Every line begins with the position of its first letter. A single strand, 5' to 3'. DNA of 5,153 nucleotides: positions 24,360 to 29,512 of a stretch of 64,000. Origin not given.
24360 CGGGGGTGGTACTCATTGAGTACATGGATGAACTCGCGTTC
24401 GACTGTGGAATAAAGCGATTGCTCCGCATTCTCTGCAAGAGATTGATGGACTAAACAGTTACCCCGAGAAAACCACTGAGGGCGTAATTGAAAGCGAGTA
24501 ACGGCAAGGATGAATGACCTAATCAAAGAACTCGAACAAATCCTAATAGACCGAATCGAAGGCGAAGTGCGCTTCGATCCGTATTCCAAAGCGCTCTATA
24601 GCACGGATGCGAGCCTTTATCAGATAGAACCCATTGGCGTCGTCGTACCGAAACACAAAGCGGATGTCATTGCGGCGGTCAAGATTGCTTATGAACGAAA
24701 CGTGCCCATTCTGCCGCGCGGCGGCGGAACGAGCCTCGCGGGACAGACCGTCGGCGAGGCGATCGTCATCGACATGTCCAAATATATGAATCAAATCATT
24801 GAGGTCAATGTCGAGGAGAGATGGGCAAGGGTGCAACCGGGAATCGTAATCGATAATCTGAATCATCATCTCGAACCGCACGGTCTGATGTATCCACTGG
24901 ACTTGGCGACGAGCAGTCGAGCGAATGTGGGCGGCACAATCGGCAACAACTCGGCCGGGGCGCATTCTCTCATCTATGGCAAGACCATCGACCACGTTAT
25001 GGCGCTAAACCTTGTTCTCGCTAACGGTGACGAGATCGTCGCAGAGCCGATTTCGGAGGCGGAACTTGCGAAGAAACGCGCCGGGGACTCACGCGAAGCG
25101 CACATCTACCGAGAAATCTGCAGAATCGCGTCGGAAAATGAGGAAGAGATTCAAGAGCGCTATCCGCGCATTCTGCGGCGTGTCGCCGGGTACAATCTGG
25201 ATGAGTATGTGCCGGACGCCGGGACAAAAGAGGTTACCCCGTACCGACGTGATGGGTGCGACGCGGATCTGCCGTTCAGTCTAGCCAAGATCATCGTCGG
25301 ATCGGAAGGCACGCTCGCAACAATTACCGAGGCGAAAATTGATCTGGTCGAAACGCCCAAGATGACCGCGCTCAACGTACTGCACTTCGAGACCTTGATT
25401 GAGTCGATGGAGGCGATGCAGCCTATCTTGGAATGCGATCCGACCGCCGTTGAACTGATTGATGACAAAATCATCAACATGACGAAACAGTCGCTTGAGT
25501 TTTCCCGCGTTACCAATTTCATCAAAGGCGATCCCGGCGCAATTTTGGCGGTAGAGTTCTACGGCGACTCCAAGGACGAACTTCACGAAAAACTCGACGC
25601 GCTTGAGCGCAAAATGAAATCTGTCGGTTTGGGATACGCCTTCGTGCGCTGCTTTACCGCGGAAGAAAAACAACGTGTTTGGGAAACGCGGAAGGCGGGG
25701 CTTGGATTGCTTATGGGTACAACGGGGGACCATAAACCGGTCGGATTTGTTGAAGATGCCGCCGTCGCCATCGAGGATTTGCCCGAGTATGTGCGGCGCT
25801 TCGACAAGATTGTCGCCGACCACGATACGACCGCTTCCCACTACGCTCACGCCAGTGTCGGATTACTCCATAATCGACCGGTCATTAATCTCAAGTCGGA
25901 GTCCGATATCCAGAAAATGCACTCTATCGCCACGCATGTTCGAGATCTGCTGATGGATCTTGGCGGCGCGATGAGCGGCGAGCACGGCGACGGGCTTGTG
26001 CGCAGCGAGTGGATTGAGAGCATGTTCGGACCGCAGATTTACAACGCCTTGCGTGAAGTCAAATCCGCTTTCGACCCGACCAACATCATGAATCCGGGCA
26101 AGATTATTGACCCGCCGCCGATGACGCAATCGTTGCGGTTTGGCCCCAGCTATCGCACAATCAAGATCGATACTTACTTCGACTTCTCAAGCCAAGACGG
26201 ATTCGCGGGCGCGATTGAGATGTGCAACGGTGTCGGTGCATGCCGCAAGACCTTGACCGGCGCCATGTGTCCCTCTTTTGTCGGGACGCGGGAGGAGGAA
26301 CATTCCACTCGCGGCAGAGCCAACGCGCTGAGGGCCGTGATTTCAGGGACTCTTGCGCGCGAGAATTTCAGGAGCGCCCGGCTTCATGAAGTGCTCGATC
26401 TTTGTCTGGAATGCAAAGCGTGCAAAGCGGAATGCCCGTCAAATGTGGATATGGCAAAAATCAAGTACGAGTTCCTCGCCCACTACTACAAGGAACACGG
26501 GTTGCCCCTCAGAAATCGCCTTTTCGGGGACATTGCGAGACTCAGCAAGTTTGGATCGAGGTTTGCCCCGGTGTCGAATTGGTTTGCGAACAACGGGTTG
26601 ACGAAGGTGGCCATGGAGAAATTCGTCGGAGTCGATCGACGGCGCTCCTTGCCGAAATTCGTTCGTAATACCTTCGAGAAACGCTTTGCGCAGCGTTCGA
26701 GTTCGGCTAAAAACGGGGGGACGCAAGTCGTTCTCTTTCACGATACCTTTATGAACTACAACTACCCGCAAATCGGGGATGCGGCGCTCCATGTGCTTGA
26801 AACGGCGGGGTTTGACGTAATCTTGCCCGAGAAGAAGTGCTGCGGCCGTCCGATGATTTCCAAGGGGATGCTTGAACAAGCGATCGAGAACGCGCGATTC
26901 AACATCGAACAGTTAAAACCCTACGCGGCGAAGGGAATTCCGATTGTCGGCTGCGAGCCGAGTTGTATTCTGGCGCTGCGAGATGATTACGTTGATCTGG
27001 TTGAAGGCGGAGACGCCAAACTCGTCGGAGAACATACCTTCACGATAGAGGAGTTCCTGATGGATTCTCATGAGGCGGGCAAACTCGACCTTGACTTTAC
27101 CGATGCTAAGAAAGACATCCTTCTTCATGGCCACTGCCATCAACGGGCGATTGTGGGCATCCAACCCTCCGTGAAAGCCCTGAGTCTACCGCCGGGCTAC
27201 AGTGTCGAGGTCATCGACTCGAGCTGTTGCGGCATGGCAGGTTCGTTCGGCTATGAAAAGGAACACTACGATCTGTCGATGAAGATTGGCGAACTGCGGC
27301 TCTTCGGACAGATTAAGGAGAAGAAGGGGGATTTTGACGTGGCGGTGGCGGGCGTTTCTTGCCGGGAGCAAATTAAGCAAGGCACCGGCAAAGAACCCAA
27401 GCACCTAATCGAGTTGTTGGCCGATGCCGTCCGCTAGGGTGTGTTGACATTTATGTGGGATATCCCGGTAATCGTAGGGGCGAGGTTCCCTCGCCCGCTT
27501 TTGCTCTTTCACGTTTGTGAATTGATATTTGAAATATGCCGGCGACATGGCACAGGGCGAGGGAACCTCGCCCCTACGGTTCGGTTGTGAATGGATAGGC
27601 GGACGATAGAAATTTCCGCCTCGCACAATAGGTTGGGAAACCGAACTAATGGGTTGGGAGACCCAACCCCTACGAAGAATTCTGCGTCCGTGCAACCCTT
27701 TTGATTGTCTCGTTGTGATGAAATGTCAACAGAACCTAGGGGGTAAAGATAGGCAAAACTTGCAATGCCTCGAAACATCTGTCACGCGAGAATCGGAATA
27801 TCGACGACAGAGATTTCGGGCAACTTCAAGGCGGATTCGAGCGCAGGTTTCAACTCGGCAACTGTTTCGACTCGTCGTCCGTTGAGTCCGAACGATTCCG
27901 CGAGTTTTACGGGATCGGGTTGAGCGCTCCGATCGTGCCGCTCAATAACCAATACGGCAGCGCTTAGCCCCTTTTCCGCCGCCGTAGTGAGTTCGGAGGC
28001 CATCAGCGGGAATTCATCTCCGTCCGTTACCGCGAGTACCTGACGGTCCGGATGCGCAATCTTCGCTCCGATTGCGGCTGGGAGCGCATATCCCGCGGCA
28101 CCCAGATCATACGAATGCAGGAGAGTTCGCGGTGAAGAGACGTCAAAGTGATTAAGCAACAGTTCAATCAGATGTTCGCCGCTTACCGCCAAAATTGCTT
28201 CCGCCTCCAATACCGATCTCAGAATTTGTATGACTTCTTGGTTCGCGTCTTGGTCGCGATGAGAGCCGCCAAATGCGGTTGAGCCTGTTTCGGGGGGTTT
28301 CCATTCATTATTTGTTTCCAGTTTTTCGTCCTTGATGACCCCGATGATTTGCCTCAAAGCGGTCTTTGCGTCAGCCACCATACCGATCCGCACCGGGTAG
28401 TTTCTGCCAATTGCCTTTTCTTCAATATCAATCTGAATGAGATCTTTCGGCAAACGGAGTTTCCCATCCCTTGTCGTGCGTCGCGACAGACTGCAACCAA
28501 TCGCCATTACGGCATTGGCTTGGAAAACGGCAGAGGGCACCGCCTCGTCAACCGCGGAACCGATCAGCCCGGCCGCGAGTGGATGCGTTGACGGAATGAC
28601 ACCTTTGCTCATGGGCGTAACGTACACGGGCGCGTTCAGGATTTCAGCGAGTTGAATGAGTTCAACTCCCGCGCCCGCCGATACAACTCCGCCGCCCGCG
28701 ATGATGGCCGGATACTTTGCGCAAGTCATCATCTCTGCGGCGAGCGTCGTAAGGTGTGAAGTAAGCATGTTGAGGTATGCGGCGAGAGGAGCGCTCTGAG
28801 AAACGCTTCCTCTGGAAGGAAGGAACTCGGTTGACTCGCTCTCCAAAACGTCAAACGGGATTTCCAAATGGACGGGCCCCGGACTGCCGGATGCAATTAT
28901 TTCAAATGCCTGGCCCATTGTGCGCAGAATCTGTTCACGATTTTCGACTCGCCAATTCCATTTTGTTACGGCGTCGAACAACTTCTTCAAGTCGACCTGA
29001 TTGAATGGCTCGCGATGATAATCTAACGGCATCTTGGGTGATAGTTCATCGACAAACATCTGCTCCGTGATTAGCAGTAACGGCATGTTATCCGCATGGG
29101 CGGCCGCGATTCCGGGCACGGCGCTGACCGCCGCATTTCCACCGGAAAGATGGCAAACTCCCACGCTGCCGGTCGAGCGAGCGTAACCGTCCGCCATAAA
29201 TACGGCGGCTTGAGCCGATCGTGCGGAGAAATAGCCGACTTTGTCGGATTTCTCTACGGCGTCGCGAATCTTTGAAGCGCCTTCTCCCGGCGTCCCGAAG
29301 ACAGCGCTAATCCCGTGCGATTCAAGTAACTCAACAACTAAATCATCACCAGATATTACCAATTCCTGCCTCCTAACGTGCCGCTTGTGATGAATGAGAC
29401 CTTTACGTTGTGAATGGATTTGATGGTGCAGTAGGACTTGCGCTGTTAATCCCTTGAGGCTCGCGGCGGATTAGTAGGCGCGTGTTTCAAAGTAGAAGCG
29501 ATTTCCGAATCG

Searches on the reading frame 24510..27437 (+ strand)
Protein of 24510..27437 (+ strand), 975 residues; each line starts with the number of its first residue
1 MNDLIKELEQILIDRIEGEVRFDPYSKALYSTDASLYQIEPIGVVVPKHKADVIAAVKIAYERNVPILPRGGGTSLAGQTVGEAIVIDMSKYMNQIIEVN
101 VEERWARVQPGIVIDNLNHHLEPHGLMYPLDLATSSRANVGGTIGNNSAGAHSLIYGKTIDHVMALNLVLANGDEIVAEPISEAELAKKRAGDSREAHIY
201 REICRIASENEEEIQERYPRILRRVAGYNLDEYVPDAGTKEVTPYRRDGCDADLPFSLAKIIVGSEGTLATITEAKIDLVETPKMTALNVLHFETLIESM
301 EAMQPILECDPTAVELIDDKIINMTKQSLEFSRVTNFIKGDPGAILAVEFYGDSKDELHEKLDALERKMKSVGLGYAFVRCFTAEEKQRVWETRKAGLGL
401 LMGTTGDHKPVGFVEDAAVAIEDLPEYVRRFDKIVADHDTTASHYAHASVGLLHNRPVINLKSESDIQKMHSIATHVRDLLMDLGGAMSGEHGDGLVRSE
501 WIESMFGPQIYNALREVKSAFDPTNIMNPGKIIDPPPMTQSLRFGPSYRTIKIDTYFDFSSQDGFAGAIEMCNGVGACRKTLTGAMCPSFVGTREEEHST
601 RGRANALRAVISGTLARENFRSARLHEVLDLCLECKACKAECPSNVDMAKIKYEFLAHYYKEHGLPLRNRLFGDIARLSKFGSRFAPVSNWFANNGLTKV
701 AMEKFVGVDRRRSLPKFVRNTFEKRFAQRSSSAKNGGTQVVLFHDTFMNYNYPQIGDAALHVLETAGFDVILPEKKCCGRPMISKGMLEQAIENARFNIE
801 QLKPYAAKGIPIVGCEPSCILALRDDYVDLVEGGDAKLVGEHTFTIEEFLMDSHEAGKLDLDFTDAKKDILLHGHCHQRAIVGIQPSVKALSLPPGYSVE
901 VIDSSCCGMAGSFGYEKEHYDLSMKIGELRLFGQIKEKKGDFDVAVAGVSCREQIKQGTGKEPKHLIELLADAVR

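Call 7: search_protein_families(library=pfam, proteins=[window:24510-27437:+], max_evalue=0.001)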
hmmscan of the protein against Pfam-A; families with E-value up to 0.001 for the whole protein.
window:24510-27437:+ (975 aa): 5 families
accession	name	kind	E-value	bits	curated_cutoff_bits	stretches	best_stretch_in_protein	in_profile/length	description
PF02913.24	FAD-oxidase_C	-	9.2e-52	176.6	21.2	1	283-532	2-248/248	FAD linked oxidases, C-terminal domain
PF01565.28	FAD_binding_4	-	4.6e-40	137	26.4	1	41-176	1-136/139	FAD binding domain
PF02754.22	CCG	-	2e-10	41.1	20.6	1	743-823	3-84/85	Cysteine-rich domain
PF13183.11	Fer4_8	-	4.9e-08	33.8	27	1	569-646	2-68/68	4Fe-4S dicluster domain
PF13534.11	Fer4_17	-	1.1e-07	32.7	22.2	1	572-647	2-61/61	4Fe-4S dicluster domain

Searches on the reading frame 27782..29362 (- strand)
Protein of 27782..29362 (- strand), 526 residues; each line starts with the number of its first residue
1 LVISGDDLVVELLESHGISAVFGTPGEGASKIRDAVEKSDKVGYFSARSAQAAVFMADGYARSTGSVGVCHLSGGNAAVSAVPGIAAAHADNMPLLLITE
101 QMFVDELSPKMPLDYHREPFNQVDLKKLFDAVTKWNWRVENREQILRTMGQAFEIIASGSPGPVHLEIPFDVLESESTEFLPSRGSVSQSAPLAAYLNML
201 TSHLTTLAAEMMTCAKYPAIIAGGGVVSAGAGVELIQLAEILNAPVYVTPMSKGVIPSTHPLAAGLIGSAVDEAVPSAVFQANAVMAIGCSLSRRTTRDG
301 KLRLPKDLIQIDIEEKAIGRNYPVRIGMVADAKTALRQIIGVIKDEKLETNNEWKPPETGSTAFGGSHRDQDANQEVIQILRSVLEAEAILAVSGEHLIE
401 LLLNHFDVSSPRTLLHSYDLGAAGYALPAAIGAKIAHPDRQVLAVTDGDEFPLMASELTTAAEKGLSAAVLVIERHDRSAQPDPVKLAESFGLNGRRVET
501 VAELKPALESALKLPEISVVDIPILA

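Call 7: search_protein_families(library=pfam, proteins=[window:27782-29362:-], max_evalue=0.001)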
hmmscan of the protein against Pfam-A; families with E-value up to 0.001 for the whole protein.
window:27782-29362:- (526 aa): 3 families
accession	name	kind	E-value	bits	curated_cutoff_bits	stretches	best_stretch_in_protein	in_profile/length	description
PF00205.28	TPP_enzyme_M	-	8.2e-34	116.7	30.4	1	208-338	4-136/137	Thiamine pyrophosphate enzyme, central domain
PF02776.23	TPP_enzyme_N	-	1.8e-27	95.9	26.8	1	4-113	2-107/119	Thiamine pyrophosphate enzyme, N-terminal TPP binding domain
PF02775.26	TPP_enzyme_C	-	3.3e-21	76.1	21.9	2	404-473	11-80/151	Thiamine pyrophosphate enzyme, C-terminal TPP binding domain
